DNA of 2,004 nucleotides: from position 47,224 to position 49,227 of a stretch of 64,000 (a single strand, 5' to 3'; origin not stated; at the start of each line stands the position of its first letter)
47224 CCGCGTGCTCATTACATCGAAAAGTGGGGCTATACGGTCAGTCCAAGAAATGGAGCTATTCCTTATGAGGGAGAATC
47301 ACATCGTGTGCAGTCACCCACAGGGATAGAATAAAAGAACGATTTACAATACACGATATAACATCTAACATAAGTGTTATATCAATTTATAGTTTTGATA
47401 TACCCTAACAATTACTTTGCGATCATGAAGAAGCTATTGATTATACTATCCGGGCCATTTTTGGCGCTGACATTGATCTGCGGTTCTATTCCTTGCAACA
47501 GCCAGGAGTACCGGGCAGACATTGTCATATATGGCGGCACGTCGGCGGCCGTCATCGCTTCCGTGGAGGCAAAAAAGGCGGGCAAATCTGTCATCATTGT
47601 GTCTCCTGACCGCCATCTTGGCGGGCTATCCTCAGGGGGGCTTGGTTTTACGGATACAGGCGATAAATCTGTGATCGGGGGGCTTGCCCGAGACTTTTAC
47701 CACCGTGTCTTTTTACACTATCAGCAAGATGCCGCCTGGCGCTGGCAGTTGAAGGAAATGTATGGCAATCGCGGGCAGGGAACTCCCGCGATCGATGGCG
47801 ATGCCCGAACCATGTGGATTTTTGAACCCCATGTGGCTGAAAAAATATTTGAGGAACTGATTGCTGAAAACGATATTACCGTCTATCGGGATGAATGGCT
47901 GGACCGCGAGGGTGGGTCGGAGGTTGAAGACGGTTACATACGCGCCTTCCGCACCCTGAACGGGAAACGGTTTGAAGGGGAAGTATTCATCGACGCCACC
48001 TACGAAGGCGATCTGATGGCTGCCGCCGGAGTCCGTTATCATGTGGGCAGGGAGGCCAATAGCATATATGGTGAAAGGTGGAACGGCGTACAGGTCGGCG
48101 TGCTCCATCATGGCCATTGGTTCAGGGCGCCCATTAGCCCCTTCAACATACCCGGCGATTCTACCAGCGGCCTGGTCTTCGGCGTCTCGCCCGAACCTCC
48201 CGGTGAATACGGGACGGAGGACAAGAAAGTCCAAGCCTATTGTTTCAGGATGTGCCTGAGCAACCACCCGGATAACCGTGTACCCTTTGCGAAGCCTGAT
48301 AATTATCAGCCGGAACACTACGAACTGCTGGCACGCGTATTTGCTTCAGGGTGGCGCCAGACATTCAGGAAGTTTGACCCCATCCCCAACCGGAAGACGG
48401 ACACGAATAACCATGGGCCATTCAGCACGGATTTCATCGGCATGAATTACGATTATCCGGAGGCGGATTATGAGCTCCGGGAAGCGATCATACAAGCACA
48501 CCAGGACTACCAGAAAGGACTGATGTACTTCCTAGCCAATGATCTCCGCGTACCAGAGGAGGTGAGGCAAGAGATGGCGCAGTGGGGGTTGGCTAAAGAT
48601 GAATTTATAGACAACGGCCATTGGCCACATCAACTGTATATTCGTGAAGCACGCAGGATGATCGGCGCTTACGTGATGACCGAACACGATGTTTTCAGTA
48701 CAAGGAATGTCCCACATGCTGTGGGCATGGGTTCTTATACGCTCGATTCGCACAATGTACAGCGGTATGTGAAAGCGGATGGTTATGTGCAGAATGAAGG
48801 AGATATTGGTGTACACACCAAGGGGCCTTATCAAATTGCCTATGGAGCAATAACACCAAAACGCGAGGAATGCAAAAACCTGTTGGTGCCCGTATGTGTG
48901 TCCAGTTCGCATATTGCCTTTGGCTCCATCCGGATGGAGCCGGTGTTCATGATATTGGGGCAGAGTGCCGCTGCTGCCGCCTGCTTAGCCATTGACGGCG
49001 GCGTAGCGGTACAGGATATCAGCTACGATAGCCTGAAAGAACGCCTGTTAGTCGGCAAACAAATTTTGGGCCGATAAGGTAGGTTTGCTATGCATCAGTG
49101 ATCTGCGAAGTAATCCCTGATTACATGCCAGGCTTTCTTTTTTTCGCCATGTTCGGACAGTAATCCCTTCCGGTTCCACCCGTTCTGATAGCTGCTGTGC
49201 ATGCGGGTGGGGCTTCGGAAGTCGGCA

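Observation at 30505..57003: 26-kb sulfatase-rich polysaccharide utilization locus (sulfated-glycan PUL)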

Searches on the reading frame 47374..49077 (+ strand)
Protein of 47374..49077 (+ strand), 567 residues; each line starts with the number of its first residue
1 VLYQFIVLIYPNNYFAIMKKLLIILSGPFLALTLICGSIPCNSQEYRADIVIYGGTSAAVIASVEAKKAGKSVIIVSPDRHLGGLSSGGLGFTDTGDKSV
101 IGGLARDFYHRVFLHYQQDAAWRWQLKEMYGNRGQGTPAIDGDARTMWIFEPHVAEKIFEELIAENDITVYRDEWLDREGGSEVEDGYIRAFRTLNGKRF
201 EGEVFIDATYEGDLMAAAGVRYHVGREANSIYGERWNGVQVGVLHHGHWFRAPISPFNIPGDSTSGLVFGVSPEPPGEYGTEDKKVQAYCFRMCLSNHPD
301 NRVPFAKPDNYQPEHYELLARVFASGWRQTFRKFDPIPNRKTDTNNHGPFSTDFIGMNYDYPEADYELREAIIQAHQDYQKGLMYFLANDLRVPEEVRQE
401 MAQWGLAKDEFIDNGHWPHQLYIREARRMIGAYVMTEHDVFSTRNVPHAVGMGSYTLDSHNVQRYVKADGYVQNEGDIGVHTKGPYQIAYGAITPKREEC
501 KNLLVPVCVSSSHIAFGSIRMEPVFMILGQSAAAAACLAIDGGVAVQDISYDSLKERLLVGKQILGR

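Call 3: search_protein_families(library=pfam, proteins=[window:47374-49077:+])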
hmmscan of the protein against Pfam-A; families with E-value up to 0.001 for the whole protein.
window:47374-49077:+ (567 aa): 1 family
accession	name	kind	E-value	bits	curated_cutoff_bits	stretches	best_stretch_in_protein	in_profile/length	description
PF12831.13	FAD_oxidored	-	1.1e-110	371.3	27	1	49-558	1-416/416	FAD dependent oxidoreductase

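Call 11: search_solved_structures(query=window:47374-49077:+, max_evalue=0.01)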
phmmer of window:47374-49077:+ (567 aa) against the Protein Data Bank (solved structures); distinct sequences matched with E-value up to 0.01: 0.

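Call 33: find_homologous_proteins(query=window:47374-49077:+, max_evalue=1e-10)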
Query window:47374-49077:+ (567 aa): 8000 proteins with E <= 1e-10 among 8000 candidates; the best 120 are listed.
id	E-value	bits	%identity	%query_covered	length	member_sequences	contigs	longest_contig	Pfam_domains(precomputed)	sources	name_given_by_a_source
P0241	0.0e+0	1297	100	97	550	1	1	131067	PF12831.14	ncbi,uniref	ncbi:FAD-dependent oxidoreductase [Parapedobacter sp. 2B3]|uniref:FAD-dependent oxidoreductase n=1 T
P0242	0.0e+0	1283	99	97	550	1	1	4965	PF12831.14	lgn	-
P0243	0.0e+0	1200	90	98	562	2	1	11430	PF12831.14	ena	-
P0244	0.0e+0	1186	90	97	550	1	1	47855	PF12831.14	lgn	-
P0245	0.0e+0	1180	90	97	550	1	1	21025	PF12831.14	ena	-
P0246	0.0e+0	1166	90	96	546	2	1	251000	PF12831.14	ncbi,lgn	-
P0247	0.0e+0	1126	85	97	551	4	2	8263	PF12831.14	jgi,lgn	-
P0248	1.1e-291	987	77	95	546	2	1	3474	PF12831.14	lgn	-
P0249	9.8e-291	984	75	97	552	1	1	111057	PF12831.14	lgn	-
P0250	3.3e-289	979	76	95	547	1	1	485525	PF12831.14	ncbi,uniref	ncbi:FAD-dependent oxidoreductase [Parapedobacter deserti]|uniref:FAD-dependent oxidoreductase n=1 T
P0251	8.9e-289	977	76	95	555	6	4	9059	PF12831.14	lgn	-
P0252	6.2e-288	974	75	94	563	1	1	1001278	PF12831.14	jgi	jgi:hypothetical protein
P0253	1.1e-287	973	75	94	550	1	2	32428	PF12831.14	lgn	-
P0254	1.8e-287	973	75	93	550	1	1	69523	PF12831.14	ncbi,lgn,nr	ncbi:MAG TPA: FAD-dependent oxidoreductase [Pseudosphingobacterium sp.]|nr:FAD-dependent oxidoreduct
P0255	1.8e-287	973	75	93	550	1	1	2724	PF12831.14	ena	-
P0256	3.9e-287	972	73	97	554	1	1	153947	PF12831.14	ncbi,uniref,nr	ncbi:FAD-dependent oxidoreductase [Parapedobacter sp. SGR-10]|uniref:FAD-dependent oxidoreductase n=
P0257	4.6e-287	971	76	95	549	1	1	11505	PF12831.14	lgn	-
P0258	2.4e-286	969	75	96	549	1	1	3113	PF12831.14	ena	-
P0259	3.0e-286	969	75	96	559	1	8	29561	PF12831.14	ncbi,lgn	-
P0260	4.7e-286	968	75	94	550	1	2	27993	PF12831.14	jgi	-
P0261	4.7e-286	968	77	92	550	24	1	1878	PF12831.14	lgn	-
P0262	5.1e-286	968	73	97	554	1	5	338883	PF12831.14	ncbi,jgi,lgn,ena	-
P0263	6.1e-286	968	75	97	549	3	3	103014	PF12831.14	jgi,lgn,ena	jgi:Pyruvate/2-oxoglutarate dehydrogenase complex, dihydrolipoamide dehydrogenase (E3) component, an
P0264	7.0e-286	968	73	95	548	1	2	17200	PF12831.14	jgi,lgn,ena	jgi:hypothetical protein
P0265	9.7e-286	967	76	93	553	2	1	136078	PF12831.14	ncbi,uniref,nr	ncbi:FAD-dependent oxidoreductase [Parapedobacter sp. ISTM3]|uniref:FAD-dependent oxidoreductase n=1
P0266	1.2e-285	967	75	95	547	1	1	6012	PF12831.14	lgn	-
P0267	2.2e-285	966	75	96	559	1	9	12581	PF12831.14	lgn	-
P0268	2.8e-285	966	74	96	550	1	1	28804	PF12831.14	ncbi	-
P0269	6.0e-285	964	75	96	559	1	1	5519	PF12831.14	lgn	-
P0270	1.5e-284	963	74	94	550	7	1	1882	PF12831.14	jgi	-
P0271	1.5e-284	963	75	96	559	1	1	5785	PF12831.14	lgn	-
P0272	1.6e-284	963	74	95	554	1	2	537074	PF12831.14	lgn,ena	-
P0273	1.7e-284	963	74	95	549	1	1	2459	PF12831.14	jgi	-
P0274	1.7e-284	963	73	95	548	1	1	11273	PF12831.14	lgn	-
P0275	1.9e-284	963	74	97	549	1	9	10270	PF12831.14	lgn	-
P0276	2.2e-284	963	72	97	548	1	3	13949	PF12831.14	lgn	-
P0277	2.9e-284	962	73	95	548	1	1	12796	PF12831.14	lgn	-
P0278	2.9e-284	962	75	96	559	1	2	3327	PF12831.14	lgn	-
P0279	4.0e-284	962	75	96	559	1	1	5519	PF12831.14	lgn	-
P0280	4.1e-284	962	75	93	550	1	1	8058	PF12831.14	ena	-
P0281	4.7e-284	962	74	95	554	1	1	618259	PF12831.14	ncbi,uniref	ncbi:FAD-dependent oxidoreductase [Parapedobacter sp. GCM10030251]|uniref:FAD-dependent oxidoreducta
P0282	5.2e-284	961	74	94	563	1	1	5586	PF12831.14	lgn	-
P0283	7.1e-284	961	74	94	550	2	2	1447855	PF12831.14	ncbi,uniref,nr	ncbi:FAD-dependent oxidoreductase [Olivibacter domesticus]|uniref:FAD dependent oxidoreductase n=1 T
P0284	7.8e-284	961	76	93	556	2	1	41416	PF12831.14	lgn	-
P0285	1.1e-283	960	74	94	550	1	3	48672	PF12831.14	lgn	-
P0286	1.1e-283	960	74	94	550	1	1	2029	PF12831.14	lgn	-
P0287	1.3e-283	960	75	93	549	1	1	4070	PF12831.14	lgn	-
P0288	1.5e-283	960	74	96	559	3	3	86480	PF12831.14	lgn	-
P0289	1.5e-283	960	74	96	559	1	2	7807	PF12831.14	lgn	-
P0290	1.7e-283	960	75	97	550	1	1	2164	PF12831.14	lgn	-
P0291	2.0e-283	959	74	96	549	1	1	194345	PF12831.14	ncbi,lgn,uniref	ncbi:FAD-dependent oxidoreductase [Parapedobacter sp. 2B3]|uniref:FAD-dependent oxidoreductase n=1 T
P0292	2.5e-283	959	73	96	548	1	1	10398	PF12831.14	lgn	-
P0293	3.2e-283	959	74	95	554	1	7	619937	PF12831.14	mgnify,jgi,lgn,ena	mgnify:CR=1 FL=1|jgi:Flavoprotein involved in thiazole biosynthesis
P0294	3.4e-283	959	74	95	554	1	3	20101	PF12831.14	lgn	-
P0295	3.5e-283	959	74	93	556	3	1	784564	PF12831.14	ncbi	-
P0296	5.0e-283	958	74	96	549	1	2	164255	PF12831.14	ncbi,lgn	-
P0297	7.1e-283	958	75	94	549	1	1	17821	PF12831.14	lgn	-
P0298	7.9e-283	957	74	95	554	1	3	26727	PF12831.14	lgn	-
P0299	1.0e-282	957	72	96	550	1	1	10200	PF12831.14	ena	-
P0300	1.2e-282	957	73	96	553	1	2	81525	PF12831.14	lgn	-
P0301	1.3e-282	957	73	95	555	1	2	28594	PF12831.14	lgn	-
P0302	1.5e-282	956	73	95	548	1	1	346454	PF12831.14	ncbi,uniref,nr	ncbi:FAD-dependent oxidoreductase [Sphingobacterium sp. DN00404]|uniref:FAD-dependent oxidoreductase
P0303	1.6e-282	956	73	96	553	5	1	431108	PF12831.14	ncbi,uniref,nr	ncbi:FAD dependent oxidoreductase [Parapedobacter indicus]|uniref:FAD dependent oxidoreductase n=2 T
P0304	1.9e-282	956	74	94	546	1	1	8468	PF12831.14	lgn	-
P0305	1.9e-282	956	74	97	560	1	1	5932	PF12831.14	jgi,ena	-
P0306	2.0e-282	956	74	97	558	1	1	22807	PF12831.14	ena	-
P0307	2.1e-282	956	73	96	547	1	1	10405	PF12831.14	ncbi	-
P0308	2.7e-282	956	76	93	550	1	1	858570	PF12831.14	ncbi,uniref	ncbi:FAD-dependent oxidoreductase [Parapedobacter sp. DT-150]|uniref:FAD-dependent oxidoreductase n=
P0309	3.5e-282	955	74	94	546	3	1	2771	PF12831.14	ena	-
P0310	4.6e-282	955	73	97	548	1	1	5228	PF12831.14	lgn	-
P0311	5.9e-282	955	72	97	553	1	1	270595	PF12831.14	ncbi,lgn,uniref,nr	ncbi:FAD-dependent oxidoreductase [Parapedobacter koreensis]|uniref:FAD dependent oxidoreductase n=1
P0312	7.6e-282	954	75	93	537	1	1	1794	PF12831.14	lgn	-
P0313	1.4e-281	953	73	95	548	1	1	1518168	PF12831.14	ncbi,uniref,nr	ncbi:FAD-dependent oxidoreductase [Sphingobacterium alkalisoli]|uniref:FAD-dependent oxidoreductase 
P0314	2.8e-281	952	73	95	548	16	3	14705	PF12831.14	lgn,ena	-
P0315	4.0e-281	952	73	96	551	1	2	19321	PF12831.14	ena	-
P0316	4.4e-281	952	72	96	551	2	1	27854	PF12831.14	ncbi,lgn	-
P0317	4.8e-281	952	73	96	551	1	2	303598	PF12831.14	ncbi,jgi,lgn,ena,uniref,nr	ncbi:MAG TPA: FAD-dependent oxidoreductase [Parapedobacter sp.]|uniref:FAD-dependent oxidoreductase 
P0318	5.0e-281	952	73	97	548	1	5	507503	PF12831.14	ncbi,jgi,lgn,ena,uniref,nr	ncbi:FAD-dependent oxidoreductase [Parapedobacter sp. SGR-10]|uniref:FAD-dependent oxidoreductase n=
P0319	5.2e-281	951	71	98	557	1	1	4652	PF12831.14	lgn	-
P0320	6.0e-281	951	74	94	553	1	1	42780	PF12831.14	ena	-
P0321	6.4e-281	951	72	97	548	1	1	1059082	PF12831.14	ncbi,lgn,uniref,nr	ncbi:FAD-dependent oxidoreductase [Sphingobacterium phlebotomi]|uniref:FAD-dependent oxidoreductase 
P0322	7.4e-281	951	72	95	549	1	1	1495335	PF12831.14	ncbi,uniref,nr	ncbi:FAD-dependent oxidoreductase [Sphingobacterium gobiense]|uniref:Xanthan lyase n=1 Tax=Sphingoba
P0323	8.3e-281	951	72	95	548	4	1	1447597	PF12831.14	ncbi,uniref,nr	ncbi:FAD-dependent oxidoreductase [Sphingobacterium pedocola]|uniref:Xanthan lyase n=1 Tax=Sphingoba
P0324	1.2e-280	950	73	95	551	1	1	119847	PF12831.14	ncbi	ncbi:FAD-dependent oxidoreductase [Parapedobacter sp.]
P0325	2.3e-280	949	72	97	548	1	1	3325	PF12831.14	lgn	-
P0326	2.7e-280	949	73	97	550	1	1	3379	PF12831.14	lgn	-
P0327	3.4e-280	949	74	95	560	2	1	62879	PF12831.14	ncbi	-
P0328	4.1e-280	948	72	96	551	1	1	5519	PF12831.14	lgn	-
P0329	6.5e-280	948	73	97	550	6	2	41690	PF12831.14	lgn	-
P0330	7.0e-280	948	71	98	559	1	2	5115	PF12831.14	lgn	-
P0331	1.4e-279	947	72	95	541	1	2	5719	PF12831.14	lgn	-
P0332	1.6e-279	947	72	97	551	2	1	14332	PF12831.14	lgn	-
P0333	1.8e-279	946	73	97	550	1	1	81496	PF12831.14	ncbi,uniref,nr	ncbi:FAD-dependent oxidoreductase [Parapedobacter soli]|uniref:FAD-dependent oxidoreductase n=1 Tax=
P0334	2.0e-279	946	73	97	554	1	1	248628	PF12831.14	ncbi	-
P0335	2.4e-279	946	72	95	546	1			PF12831.14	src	-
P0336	2.5e-279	946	74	95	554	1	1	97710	PF12831.14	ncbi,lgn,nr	ncbi:FAD dependent oxidoreductase [bacterium A37T11]|nr:FAD dependent oxidoreductase [bacterium A37T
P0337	2.7e-279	946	72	96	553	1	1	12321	PF12831.14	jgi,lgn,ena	-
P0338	3.2e-279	946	72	96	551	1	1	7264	PF12831.14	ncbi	-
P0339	3.8e-279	945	75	91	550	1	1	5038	PF12831.14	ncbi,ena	-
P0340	4.3e-279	945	72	97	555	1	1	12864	PF12831.14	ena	-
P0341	4.7e-279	945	75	93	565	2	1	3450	PF12831.14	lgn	-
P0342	5.7e-279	945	73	95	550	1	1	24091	PF12831.14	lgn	-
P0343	8.6e-279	944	72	97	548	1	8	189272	PF12831.14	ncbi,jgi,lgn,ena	-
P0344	1.1e-278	944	73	95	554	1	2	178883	PF12831.14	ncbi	-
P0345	1.3e-278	944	74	93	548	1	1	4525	PF12831.14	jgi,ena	-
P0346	1.4e-278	943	72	97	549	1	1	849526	PF12831.14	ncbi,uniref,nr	ncbi:FAD-dependent oxidoreductase [Parapedobacter sp. 10938]|uniref:FAD-dependent oxidoreductase n=1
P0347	1.8e-278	943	72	97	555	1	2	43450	PF12831.14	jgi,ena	-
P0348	1.8e-278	943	73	95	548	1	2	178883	PF12831.14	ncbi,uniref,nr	ncbi:FAD-dependent oxidoreductase [Parapedobacter tibetensis]|uniref:FAD-dependent oxidoreductase n=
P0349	1.8e-278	943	72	97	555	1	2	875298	PF12831.14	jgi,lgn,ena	-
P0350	3.0e-278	942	74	93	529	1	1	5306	PF12831.14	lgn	-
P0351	3.1e-278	942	72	97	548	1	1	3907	PF12831.14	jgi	-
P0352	5.6e-278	941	74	93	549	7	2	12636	PF12831.14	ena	-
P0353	6.7e-278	941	72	97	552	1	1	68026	PF12831.14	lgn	-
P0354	1.0e-277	941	73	97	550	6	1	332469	PF12831.14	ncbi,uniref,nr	ncbi:FAD-dependent oxidoreductase [Sphingobacterium haloxyli]|uniref:Xanthan lyase n=1 Tax=Sphingoba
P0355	2.0e-277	940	72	97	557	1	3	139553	PF12831.14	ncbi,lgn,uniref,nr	ncbi:FAD-dependent oxidoreductase [Olivibacter sitiensis]|uniref:FAD-dependent oxidoreductase n=1 Ta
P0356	2.5e-277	939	72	97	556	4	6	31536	PF12831.14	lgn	-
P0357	3.1e-277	939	73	97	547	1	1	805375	PF12831.14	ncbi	-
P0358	4.0e-277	939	72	97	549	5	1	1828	PF12831.14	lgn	-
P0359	4.7e-277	938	71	97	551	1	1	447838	PF12831.14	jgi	-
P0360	5.3e-277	938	71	97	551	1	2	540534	PF12831.14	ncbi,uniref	ncbi:FAD-dependent oxidoreductase [Sphingobacterium suaedae]|uniref:FAD-dependent oxidoreductase n=1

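Call 34: find_encoding_contigs(protein=P0241, flank=10000, max_places=2)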
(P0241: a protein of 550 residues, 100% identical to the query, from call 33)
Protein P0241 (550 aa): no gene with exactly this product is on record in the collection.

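Call 37: search_protein_families(library=ncbifam, proteins=[window:47374-49077:+], max_evalue=0.00001)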
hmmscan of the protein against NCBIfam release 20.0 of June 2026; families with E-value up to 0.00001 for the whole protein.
window:47374-49077:+ (567 aa): 0 families

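Call 69: predict_structure(alignment_id=A2)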
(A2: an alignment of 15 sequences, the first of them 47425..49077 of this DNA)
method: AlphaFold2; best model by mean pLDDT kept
length: 550 residues; sequences in the alignment: 15
mean_pLDDT: 52.3   pTM: 0.50
mean pLDDT of the five models: 52.3, 48.3, 48.2, 45.4, 45.1
residues with pLDDT >= 90: 47; 70-90: 114; 50-70: 104; < 50: 285
segments of 3 or more residues with pLDDT < 50: 1-5, 19-25, 68-80, 102-133, 205-215, 226-276, 301-353, 392-503
pLDDT, mean of each block of 10 residues (from residue 1): 51 53 61 88 91 94 58 39 70 70 39 27 29 58 91 86 79 87 91 67 46 52 49 27 28 25 24 42 71 66 42 35 39 31 38 52 66 73 68 32 24 27 32 23 25 29 25 25 24 24 57 84 84 82 76
secondary structure, 60 per line:
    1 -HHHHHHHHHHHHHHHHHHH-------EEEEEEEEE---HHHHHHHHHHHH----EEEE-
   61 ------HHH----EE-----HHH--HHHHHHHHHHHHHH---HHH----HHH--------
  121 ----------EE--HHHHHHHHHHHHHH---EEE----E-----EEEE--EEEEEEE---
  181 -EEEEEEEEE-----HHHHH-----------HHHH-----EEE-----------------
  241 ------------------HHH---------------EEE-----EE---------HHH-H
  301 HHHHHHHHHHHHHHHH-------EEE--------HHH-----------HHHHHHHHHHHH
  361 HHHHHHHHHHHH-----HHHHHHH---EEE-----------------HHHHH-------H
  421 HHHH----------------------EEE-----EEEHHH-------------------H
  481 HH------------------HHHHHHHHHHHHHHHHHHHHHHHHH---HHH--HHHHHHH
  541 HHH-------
elements in order: H2-20 E28-36 H40-51 E56-59 H86-99 H135-148 E152-154 E165-168 E171-177 E182-190 H196-200 H212-215 E221-223 E277-279 H300-316 E324-326 H349-372 H378-384 E388-390 H408-412 H420-424 E447-449 E455-457 H501-525 H534-543

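Call 71: fold_search(model_id=the predicted structure, library=pdb)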
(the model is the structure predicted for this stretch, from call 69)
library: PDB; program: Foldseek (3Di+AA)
matches with E <= 10: 1839; with E <= 0.001: 515
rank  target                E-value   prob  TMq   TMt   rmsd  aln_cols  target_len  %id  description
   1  6t86                  4.3e-07  1.00  0.20  0.24  10.4       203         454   16  Urocanate reductase in complex with FAD (released 2021-03-03)
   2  2i0z                  7.1e-07  1.00  0.21  0.27   9.7       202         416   14  Crystal structure of a FAD binding protein from Bacillus cereus, a putative NAD(FAD)-utilizing dehydrogenases (released 2006-08-22)
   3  1grg                  7.1e-07  1.00  0.15  0.18  10.2       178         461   16  SUBSTRATE BINDING AND CATALYSIS BY GLUTATHIONE REDUCTASE AS DERIVED FROM REFINED ENZYME: SUBSTRATE CRYSTAL STRUCTURES AT (released 1994-01-31)
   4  1ges_A                8.4e-07  1.00  0.15  0.19   9.1       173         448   13  ANATOMY OF AN ENGINEERED NAD-BINDING SITE (released 1994-11-01)
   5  6t85                  9.9e-07  1.00  0.20  0.23   8.2       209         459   16  Urocanate reductase in complex with ADP (released 2021-03-03)
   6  3vr8_A                9.9e-07  1.00  0.20  0.19   8.5       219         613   16  Mitochondrial rhodoquinol-fumarate reductase from the parasitic nematode Ascaris suum (released 2012-07-11)
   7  1kf6_A                9.9e-07  1.00  0.19  0.19   8.1       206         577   14  E. coli Quinol-Fumarate Reductase with Bound Inhibitor HQNO (released 2002-03-13)
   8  9n4y_k                1.0e-06  1.00  0.15  0.17   9.1       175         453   18  CryoEM structure of a filamentous soluble pyridine nucleotide transhydrogenase (released 2025-07-16)
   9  6i4p_B                1.2e-06  1.00  0.17  0.19  10.4       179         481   12  Crystal structure of the disease-causing G194C mutant of the human dihydrolipoamide dehydrogenase (released 2019-11-20)
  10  1ges_B                1.2e-06  1.00  0.15  0.18   9.3       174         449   14  ANATOMY OF AN ENGINEERED NAD-BINDING SITE (released 1994-11-01)
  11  2h89_A                1.2e-06  1.00  0.17  0.16  12.1       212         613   16  Avian Respiratory Complex II with Malonate Bound (released 2006-06-20)
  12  1y56_B                1.2e-06  1.00  0.23  0.33   9.8       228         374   16  Crystal structure of L-proline dehydrogenase from P.horikoshii (released 2005-07-26)
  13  1ger_A                1.2e-06  1.00  0.15  0.19   9.1       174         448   13  THE STRUCTURE OF GLUTATHIONE REDUCTASE FROM ESCHERICHIA COLI AT 1.86 ANGSTROMS RESOLUTION: COMPARISON WITH THE ENZYME  (released 1994-11-01)
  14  1ger_B                1.2e-06  1.00  0.15  0.18   9.3       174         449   14  THE STRUCTURE OF GLUTATHIONE REDUCTASE FROM ESCHERICHIA COLI AT 1.86 ANGSTROMS RESOLUTION: COMPARISON WITH THE ENZYME  (released 1994-11-01)
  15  3cir_A                1.3e-06  1.00  0.18  0.18  12.0       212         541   13  E. coli Quinol fumarate reductase FrdA T234A mutation (released 2008-04-01)
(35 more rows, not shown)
